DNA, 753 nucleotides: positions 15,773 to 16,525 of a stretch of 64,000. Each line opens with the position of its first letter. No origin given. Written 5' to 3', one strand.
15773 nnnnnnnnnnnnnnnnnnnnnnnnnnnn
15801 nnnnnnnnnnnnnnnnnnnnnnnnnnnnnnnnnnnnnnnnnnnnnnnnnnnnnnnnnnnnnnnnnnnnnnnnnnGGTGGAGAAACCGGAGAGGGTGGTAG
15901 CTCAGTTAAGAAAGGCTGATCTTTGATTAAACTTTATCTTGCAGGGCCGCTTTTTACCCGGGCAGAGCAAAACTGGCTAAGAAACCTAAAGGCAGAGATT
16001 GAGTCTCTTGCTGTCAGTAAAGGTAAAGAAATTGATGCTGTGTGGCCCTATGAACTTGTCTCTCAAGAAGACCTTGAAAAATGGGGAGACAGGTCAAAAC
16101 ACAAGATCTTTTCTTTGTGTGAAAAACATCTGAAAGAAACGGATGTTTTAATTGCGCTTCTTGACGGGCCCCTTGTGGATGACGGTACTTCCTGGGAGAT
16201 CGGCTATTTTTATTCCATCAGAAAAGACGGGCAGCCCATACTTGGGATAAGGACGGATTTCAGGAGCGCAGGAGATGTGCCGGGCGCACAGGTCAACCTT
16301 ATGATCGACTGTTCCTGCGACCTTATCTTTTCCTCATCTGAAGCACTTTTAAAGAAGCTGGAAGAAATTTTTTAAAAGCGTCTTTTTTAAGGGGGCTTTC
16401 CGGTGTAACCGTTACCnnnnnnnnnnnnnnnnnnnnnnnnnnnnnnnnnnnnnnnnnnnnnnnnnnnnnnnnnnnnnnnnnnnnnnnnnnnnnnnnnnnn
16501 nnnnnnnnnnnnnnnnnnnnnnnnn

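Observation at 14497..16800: Cluster of unknown function: stand-alone receiver, YwqK-type MORN-repeat protein, nucleoside 2-deoxyribosyltransferase-like protein, GYD protein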

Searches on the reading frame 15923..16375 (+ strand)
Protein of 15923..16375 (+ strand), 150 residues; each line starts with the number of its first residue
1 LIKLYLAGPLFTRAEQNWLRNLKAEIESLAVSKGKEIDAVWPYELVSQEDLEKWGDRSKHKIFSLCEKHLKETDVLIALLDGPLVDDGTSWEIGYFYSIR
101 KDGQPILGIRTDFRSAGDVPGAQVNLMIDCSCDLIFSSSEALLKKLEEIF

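Call 3: search_protein_families(library=pfam, proteins=[window:15923-16375:+], max_evalue=0.01)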
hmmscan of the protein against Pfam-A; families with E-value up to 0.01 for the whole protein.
window:15923-16375:+ (150 aa): 2 families
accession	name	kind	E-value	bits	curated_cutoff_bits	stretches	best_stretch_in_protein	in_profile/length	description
PF05014.21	Nuc_deoxyrib_tr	-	1.1e-17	64.7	28.8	1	4-127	1-117/117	Nucleoside 2-deoxyribosyltransferase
PF15891.11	Nuc_deoxyri_tr2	-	1.8e-08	35.1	30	1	3-113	3-105/105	Nucleoside 2-deoxyribosyltransferase like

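Call 4: search_protein_families(library=ncbifam, proteins=[window:15923-16375:+], max_evalue=0.01)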
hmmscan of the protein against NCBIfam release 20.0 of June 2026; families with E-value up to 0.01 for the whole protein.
window:15923-16375:+ (150 aa): 0 families

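Call 12: find_encoding_contigs(protein=window:15923-16375:+, flank=10000, max_places=10)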
Protein window:15923-16375:+ (150 aa): 24 contigs read that carry it; 1 place shown.
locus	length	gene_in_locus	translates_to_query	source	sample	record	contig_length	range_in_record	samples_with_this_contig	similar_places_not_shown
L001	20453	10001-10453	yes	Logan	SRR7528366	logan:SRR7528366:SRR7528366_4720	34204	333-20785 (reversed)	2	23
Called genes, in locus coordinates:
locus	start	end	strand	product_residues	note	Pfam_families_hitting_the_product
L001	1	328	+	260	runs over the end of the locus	PF00557:Peptidase_M24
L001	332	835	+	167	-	PF01327:Pep_deformylase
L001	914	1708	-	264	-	PF01553:Acyltransferase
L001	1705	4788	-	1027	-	PF00873:ACR_tran, PF02355:SecD_SecF_C (faint), PF03176:MMPL (faint)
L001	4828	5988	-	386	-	PF25917:BSH_RND (faint), PF25973:BSH_CzcB (weak), PF25876:HH_MFP_RND, PF25881:HH_YBHG (weak), PF25954:Beta-barrel_RND_2, PF25990:Beta-barrel_YknX, PF25967:RND-MFP_C (weak), PF25989:YknX_C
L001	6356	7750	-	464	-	PF00672:HAMP, PF00512:HisKA, PF02518:HATPase_c, PF13589:HATPase_c_3 (weak)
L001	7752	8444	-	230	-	PF00072:Response_reg, PF00486:Trans_reg_C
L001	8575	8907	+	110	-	PF00072:Response_reg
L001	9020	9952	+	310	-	-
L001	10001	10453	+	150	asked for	PF05014:Nuc_deoxyrib_tr, PF15891:Nuc_deoxyri_tr2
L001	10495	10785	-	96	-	PF08734:GYD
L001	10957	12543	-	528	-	PF00501:AMP-binding, PF13193:AMP-binding_C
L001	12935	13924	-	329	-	PF13540:RCC1_2 (faint), PF25390:WD40_RLD, PF00415:RCC1 (faint), PF25390:WD40_RLD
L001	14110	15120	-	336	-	PF00586:AIRS, PF02769:AIRS_C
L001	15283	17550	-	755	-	PF00708:Acylphosphatase, PF07503:zf-HYPF, PF01300:Sua5_yciO_yrdC, PF17788:HypF_C, PF22521:HypF_C_2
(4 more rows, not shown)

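Call 13: find_homologous_proteins(query=window:15923-16375:+, max_evalue=0.001)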
Query window:15923-16375:+ (150 aa): 329 proteins with E <= 0.001 among 387 candidates; the best 120 are listed.
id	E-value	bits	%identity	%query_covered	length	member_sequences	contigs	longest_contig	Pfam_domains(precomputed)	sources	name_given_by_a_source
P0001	6.0e-91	320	96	100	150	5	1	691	PF15891.12,PF05014.22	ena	-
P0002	1.1e-85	303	91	99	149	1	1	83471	PF15891.12,PF05014.22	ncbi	-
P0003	8.1e-81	287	85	99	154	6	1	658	PF15891.12,PF05014.22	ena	-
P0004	9.7e-79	280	82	99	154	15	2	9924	PF15891.12,PF05014.22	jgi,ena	-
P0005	2.2e-78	279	85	99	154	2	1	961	PF15891.12,PF05014.22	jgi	jgi:nucleoside 2-deoxyribosyltransferase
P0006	4.2e-77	275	83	98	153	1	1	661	PF15891.12,PF05014.22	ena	-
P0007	6.2e-77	275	80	100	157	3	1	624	PF15891.12,PF05014.22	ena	-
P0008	1.7e-76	273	82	98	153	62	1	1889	PF15891.12,PF05014.22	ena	-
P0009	1.7e-76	273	79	99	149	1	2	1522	PF15891.12,PF05014.22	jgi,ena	-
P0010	6.6e-76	271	81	99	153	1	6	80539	PF15891.12,PF05014.22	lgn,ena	-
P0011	1.0e-75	271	81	99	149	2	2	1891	PF15891.12,PF05014.22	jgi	-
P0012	4.3e-75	269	79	99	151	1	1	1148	PF15891.12,PF05014.22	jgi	jgi:nucleoside 2-deoxyribosyltransferase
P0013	5.6e-75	268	79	99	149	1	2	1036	PF15891.12,PF05014.22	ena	-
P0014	1.6e-73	263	77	99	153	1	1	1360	PF15891.12,PF05014.22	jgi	-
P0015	3.8e-73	262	76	99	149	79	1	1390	PF15891.12,PF05014.22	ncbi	-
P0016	1.1e-72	261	77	99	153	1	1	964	PF15891.12,PF05014.22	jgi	jgi:nucleoside 2-deoxyribosyltransferase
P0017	2.7e-72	260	75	99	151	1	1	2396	PF15891.12,PF05014.22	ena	-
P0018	1.6e-71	257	74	99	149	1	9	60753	PF15891.12,PF05014.22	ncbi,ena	-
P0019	5.2e-71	255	74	99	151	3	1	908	PF15891.12,PF05014.22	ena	-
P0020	1.4e-70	254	74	99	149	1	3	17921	PF15891.12,PF05014.22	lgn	-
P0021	3.9e-70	253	74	99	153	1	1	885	PF15891.12,PF05014.22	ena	-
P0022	5.1e-70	252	74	99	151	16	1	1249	PF15891.12,PF05014.22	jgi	jgi:nucleoside 2-deoxyribosyltransferase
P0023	2.4e-69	250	75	99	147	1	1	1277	PF15891.12,PF05014.22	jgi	jgi:nucleoside 2-deoxyribosyltransferase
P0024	2.7e-69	250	71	99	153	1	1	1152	PF15891.12,PF05014.22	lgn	-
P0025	9.7e-69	248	73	99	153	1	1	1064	PF15891.12,PF05014.22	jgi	jgi:nucleoside 2-deoxyribosyltransferase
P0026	5.8e-68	245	76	95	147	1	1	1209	PF05014.22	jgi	jgi:nucleoside 2-deoxyribosyltransferase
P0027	6.8e-68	245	73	99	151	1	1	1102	PF15891.12,PF05014.22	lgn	-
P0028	2.6e-67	243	72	99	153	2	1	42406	PF15891.12,PF05014.22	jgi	-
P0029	3.2e-67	243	71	99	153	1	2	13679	PF15891.12,PF05014.22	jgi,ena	-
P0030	1.4e-66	241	78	90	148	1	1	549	PF15891.12,PF05014.22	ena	-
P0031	2.5e-65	237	70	99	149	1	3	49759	PF15891.12,PF05014.22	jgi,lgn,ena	-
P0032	3.4e-55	204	62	98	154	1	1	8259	PF15891.12,PF05014.22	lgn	-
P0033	4.1e-55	204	58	99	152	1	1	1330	PF15891.12,PF05014.22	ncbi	-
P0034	4.8e-55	204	62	97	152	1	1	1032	PF15891.12,PF05014.22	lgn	-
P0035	6.2e-55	203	82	79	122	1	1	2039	PF05014.22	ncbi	-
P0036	3.1e-53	198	55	99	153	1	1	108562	PF15891.12,PF05014.22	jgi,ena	-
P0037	8.8e-52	193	62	97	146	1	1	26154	PF15891.12,PF05014.22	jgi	-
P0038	1.6e-51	192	54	99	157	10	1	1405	PF15891.12,PF05014.22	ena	-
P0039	3.2e-51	191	57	97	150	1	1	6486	PF15891.12,PF05014.22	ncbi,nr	ncbi:MAG: nucleoside 2-deoxyribosyltransferase [Deltaproteobacteria bacterium]|nr:nucleoside 2-deoxy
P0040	4.0e-51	191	56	99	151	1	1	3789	PF15891.12,PF05014.22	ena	-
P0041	4.4e-51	191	86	65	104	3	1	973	PF05014.22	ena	-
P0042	1.1e-50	189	58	95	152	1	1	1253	PF15891.12,PF05014.22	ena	-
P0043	1.5e-50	189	56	99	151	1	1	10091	PF15891.12,PF05014.22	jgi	jgi:nucleoside 2-deoxyribosyltransferase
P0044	1.5e-50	189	56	99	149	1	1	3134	PF15891.12,PF05014.22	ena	-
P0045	1.5e-50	189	55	97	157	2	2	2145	PF15891.12,PF05014.22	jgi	-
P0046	4.0e-50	188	54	98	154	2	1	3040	PF15891.12,PF05014.22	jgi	jgi:nucleoside 2-deoxyribosyltransferase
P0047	6.8e-50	187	56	99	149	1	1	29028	PF15891.12,PF05014.22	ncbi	-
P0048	9.4e-50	186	56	99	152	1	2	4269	PF15891.12,PF05014.22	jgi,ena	-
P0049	1.0e-49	186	57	97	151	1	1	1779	PF15891.12,PF05014.22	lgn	-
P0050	1.8e-49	185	56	95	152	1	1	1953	PF15891.12,PF05014.22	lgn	-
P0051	3.1e-49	185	58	95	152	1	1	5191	PF15891.12,PF05014.22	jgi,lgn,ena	-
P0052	3.3e-49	185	58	96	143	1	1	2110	PF15891.12,PF05014.22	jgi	jgi:nucleoside 2-deoxyribosyltransferase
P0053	4.6e-49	184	53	99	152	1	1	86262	PF15891.12,PF05014.22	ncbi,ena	-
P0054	5.6e-49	184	57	95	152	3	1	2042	PF15891.12,PF05014.22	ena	-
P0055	7.7e-49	183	55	96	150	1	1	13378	PF15891.12,PF05014.22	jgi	jgi:nucleoside 2-deoxyribosyltransferase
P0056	8.7e-49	183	57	95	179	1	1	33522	PF15891.12,PF05014.22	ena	-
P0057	9.1e-49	183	55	100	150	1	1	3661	PF15891.12,PF05014.22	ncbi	ncbi:MAG: nucleoside 2-deoxyribosyltransferase [Nitrospirota bacterium]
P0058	1.1e-48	183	56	95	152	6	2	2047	PF15891.12,PF05014.22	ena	-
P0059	1.1e-48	183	52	99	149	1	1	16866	PF15891.12,PF05014.22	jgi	jgi:nucleoside 2-deoxyribosyltransferase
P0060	1.1e-48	183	57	99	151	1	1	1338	PF15891.12,PF05014.22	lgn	-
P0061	1.4e-48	183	54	99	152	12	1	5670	PF15891.12,PF05014.22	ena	-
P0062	2.4e-48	182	51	99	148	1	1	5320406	PF15891.12,PF05014.22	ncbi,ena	-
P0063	2.7e-48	182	52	99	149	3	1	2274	PF15891.12,PF05014.22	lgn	-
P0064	6.0e-48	180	52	99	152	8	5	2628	PF15891.12,PF05014.22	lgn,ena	-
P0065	6.2e-48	180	52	99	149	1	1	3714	PF15891.12,PF05014.22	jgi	jgi:nucleoside 2-deoxyribosyltransferase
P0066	8.1e-48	180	54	95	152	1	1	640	PF15891.12,PF05014.22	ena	-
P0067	1.2e-47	179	53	99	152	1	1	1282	PF15891.12,PF05014.22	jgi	jgi:nucleoside 2-deoxyribosyltransferase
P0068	1.7e-47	179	56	98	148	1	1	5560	PF15891.12,PF05014.22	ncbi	-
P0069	3.1e-47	178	53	99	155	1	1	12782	PF15891.12,PF05014.22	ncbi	-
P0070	3.5e-47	178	53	99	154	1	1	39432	PF15891.12,PF05014.22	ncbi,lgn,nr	ncbi:MAG: nucleoside 2-deoxyribosyltransferase [Syntrophobacteraceae bacterium]|nr:nucleoside 2-deox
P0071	5.4e-47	177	57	97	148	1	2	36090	PF15891.12,PF05014.22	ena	-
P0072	1.0e-46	176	54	99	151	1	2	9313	PF15891.12,PF05014.22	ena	-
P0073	1.2e-46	176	55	95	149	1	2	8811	PF15891.12,PF05014.22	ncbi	-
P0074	1.3e-46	176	53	99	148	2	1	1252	PF15891.12,PF05014.22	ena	-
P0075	1.9e-46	176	52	99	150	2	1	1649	PF15891.12,PF05014.22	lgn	-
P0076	2.0e-46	176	57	97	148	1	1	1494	PF15891.12,PF05014.22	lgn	-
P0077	2.6e-46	175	75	71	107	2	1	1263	PF15891.12,PF05014.22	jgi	jgi:nucleoside 2-deoxyribosyltransferase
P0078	2.6e-46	175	50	99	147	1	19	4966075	PF15891.12,PF05014.22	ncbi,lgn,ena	ncbi:MAG: nucleoside 2-deoxyribosyltransferase [Syntrophobacteraceae bacterium]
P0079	6.8e-46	174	51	99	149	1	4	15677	PF15891.12,PF05014.22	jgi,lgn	jgi:nucleoside 2-deoxyribosyltransferase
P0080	1.0e-45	173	54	97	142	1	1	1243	PF15891.12,PF05014.22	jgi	jgi:nucleoside 2-deoxyribosyltransferase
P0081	4.3e-45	171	54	97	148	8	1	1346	PF15891.12,PF05014.22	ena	-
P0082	5.0e-45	171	53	97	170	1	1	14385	PF15891.12,PF05014.22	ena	-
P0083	6.7e-45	171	52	97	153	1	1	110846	PF15891.12,PF05014.22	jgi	jgi:nucleoside 2-deoxyribosyltransferase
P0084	6.8e-45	171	52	95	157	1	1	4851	PF15891.12,PF05014.22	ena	-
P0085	9.9e-45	170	52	97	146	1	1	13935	PF15891.12,PF05014.22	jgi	jgi:nucleoside 2-deoxyribosyltransferase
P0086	1.2e-44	170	55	91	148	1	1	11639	PF15891.12,PF05014.22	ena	-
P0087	1.5e-44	169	54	95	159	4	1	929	PF15891.12,PF05014.22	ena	-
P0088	1.5e-44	169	51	97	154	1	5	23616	PF15891.12,PF05014.22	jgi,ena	jgi:nucleoside 2-deoxyribosyltransferase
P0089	3.3e-44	168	53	99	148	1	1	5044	PF15891.12,PF05014.22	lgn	-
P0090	4.5e-44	168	51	99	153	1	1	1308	PF15891.12,PF05014.22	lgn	-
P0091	5.1e-44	168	51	99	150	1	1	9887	PF15891.12,PF05014.22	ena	-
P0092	8.1e-44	167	55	95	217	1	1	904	PF15891.12,PF05014.22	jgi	jgi:nucleoside 2-deoxyribosyltransferase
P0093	8.3e-44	167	52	95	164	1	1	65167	PF15891.12,PF05014.22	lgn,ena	-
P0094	1.7e-43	166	51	97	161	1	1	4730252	PF15891.12,PF05014.22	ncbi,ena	-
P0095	1.7e-43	166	50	97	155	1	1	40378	PF15891.12,PF05014.22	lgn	-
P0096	4.1e-43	165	52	95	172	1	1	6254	PF15891.12,PF05014.22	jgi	jgi:nucleoside 2-deoxyribosyltransferase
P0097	5.5e-43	164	52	97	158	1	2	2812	PF15891.12,PF05014.22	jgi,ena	jgi:nucleoside 2-deoxyribosyltransferase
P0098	6.3e-43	164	51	99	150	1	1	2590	PF15891.12,PF05014.22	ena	-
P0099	8.0e-43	164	50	97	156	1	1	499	PF15891.12,PF05014.22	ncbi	-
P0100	8.3e-43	164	47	99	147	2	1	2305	PF15891.12,PF05014.22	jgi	-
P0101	1.1e-42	163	49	97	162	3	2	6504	PF15891.12,PF05014.22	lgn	-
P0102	1.2e-42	163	52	95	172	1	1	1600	PF15891.12,PF05014.22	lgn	-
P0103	1.5e-42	163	49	97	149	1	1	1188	PF15891.12,PF05014.22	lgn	-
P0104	2.4e-42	162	48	97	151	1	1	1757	PF15891.12,PF05014.22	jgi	jgi:nucleoside 2-deoxyribosyltransferase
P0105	4.3e-42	161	50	99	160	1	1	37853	PF15891.12,PF05014.22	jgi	jgi:nucleoside 2-deoxyribosyltransferase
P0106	5.1e-42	161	49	99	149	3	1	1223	PF15891.12,PF05014.22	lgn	-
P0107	5.7e-42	161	48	99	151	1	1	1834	PF15891.12,PF05014.22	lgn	-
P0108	1.1e-41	160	48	99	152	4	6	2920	PF15891.12,PF05014.22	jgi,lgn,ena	-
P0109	1.4e-41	160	48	98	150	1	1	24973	PF15891.12,PF05014.22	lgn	-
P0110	1.5e-41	160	48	99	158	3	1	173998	PF15891.12,PF05014.22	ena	-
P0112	1.8e-41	159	49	95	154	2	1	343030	PF15891.12,PF05014.22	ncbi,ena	-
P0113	2.3e-41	159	48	98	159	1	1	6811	PF15891.12,PF05014.22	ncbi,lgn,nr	ncbi:MAG: nucleoside 2-deoxyribosyltransferase domain-containing protein [Candidatus Magnetominuscul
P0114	2.5e-41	159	49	95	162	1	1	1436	PF15891.12,PF05014.22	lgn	-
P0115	3.0e-41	159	48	97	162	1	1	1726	PF15891.12,PF05014.22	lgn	-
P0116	4.2e-41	158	55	83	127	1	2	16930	PF15891.12,PF05014.22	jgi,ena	jgi:nucleoside 2-deoxyribosyltransferase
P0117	5.4e-41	158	52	99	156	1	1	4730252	PF15891.12,PF05014.22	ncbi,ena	-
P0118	5.8e-41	158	47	98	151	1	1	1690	PF15891.12,PF05014.22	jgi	jgi:nucleoside 2-deoxyribosyltransferase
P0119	1.2e-40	157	49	98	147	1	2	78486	PF15891.12,PF05014.22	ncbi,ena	ncbi:MAG: nucleoside 2-deoxyribosyltransferase [Syntrophobacteraceae bacterium]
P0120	2.4e-40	156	49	95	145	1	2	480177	PF15891.12,PF05014.22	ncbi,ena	ncbi:MAG: nucleoside 2-deoxyribosyltransferase [Syntrophobacteraceae bacterium]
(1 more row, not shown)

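Call 15: find_encoding_contigs(protein=P0002, flank=6000, max_places=2)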
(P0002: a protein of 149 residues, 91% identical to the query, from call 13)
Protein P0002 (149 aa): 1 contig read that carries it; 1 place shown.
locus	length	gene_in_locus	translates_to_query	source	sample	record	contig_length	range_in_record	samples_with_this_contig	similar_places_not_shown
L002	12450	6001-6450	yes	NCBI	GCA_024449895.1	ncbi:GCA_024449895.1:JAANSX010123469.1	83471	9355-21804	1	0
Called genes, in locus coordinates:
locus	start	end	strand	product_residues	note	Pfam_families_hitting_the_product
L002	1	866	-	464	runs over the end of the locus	PF00672:HAMP, PF00512:HisKA, PF02518:HATPase_c, PF13589:HATPase_c_3 (weak)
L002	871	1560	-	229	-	PF00072:Response_reg, PF00486:Trans_reg_C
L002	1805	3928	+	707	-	PF00989:PAS (weak), PF13426:PAS_9, PF00989:PAS, PF08448:PAS_4, PF13188:PAS_8 (weak), PF13426:PAS_9, PF02518:HATPase_c, PF00072:Response_reg, +2 more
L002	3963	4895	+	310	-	-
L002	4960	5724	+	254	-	PF00106:adh_short, PF01370:Epimerase, PF08659:KR, PF13561:adh_short_C2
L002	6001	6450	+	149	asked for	PF05014:Nuc_deoxyrib_tr, PF15891:Nuc_deoxyri_tr2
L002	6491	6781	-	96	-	PF08734:GYD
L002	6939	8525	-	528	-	PF00501:AMP-binding, PF13193:AMP-binding_C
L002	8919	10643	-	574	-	PF25390:WD40_RLD, PF13540:RCC1_2 (weak), PF00415:RCC1, PF13540:RCC1_2, PF25390:WD40_RLD, PF13540:RCC1_2 (weak), PF00415:RCC1 (weak), PF13540:RCC1_2, +2 more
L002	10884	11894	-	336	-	PF00586:AIRS, PF02769:AIRS_C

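Call 16: find_encoding_contigs(protein=P0010, flank=6000, max_places=2)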
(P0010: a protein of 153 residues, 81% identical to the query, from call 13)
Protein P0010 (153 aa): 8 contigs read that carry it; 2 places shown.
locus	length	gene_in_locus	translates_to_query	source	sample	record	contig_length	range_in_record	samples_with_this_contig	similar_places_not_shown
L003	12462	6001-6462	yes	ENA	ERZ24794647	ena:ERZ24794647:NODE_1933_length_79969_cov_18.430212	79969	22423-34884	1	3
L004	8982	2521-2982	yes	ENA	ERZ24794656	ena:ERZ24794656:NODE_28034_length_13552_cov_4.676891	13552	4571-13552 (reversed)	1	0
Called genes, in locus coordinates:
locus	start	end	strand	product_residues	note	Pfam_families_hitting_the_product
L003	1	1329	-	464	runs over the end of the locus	PF00672:HAMP, PF00512:HisKA, PF02518:HATPase_c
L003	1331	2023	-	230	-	PF00072:Response_reg, PF00486:Trans_reg_C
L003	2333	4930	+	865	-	PF00989:PAS, PF13426:PAS_9, PF00989:PAS, PF13426:PAS_9, PF00989:PAS, PF08448:PAS_4, PF13426:PAS_9, PF02518:HATPase_c, +8 more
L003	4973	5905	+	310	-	-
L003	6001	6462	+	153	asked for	PF05014:Nuc_deoxyrib_tr, PF15891:Nuc_deoxyri_tr2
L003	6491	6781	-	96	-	PF08734:GYD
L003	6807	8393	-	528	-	PF00501:AMP-binding, PF13193:AMP-binding_C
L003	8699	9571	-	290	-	-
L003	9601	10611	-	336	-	PF00586:AIRS, PF02769:AIRS_C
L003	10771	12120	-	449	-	PF01966:HD, PF13487:HD_5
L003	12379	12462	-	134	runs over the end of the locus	PF11964:SpoIIAA-like (weak)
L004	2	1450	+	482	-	?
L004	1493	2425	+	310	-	-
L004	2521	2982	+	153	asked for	PF05014:Nuc_deoxyrib_tr, PF15891:Nuc_deoxyri_tr2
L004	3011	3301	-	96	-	PF08734:GYD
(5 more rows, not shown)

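Call 17: find_encoding_contigs(protein=P0018, flank=6000, max_places=2)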
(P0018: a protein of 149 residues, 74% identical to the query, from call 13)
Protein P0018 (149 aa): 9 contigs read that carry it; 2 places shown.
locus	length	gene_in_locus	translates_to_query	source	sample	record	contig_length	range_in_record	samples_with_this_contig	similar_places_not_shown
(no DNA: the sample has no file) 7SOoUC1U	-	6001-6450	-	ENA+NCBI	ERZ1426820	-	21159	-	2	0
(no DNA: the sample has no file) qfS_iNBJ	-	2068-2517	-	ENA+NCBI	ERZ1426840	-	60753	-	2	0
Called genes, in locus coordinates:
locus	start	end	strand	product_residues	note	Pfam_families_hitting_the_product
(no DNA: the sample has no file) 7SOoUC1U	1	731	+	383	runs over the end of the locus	PF00383:dCMP_cyt_deam_1, PF14437:MafB19-deam, PF01872:RibD_C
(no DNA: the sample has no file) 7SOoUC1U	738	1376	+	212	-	PF00677:Lum_binding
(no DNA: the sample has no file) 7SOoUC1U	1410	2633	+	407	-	PF00926:DHBP_synthase, PF00925:GTP_cyclohydro2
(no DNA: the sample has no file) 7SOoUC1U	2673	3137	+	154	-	PF00885:DMRL_synthase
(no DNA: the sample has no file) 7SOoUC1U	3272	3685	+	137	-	PF01029:NusB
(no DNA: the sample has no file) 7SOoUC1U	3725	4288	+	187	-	PF02525:Flavodoxin_2, PF03358:FMN_red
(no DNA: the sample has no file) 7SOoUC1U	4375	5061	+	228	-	PF25182:NonGDSL, PF00657:Lipase_GDSL, PF13472:Lipase_GDSL_2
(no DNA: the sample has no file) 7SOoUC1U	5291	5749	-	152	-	PF11008:DUF2846 (weak)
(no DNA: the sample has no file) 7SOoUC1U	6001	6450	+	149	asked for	PF05014:Nuc_deoxyrib_tr, PF15891:Nuc_deoxyri_tr2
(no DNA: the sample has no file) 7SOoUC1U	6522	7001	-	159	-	-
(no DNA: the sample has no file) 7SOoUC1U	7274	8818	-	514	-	?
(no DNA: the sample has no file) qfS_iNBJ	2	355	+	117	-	?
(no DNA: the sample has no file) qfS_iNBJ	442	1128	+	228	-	PF25182:NonGDSL, PF00657:Lipase_GDSL, PF13472:Lipase_GDSL_2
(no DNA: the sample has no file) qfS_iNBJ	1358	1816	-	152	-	PF11008:DUF2846 (weak)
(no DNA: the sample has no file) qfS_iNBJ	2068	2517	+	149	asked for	PF05014:Nuc_deoxyrib_tr, PF15891:Nuc_deoxyri_tr2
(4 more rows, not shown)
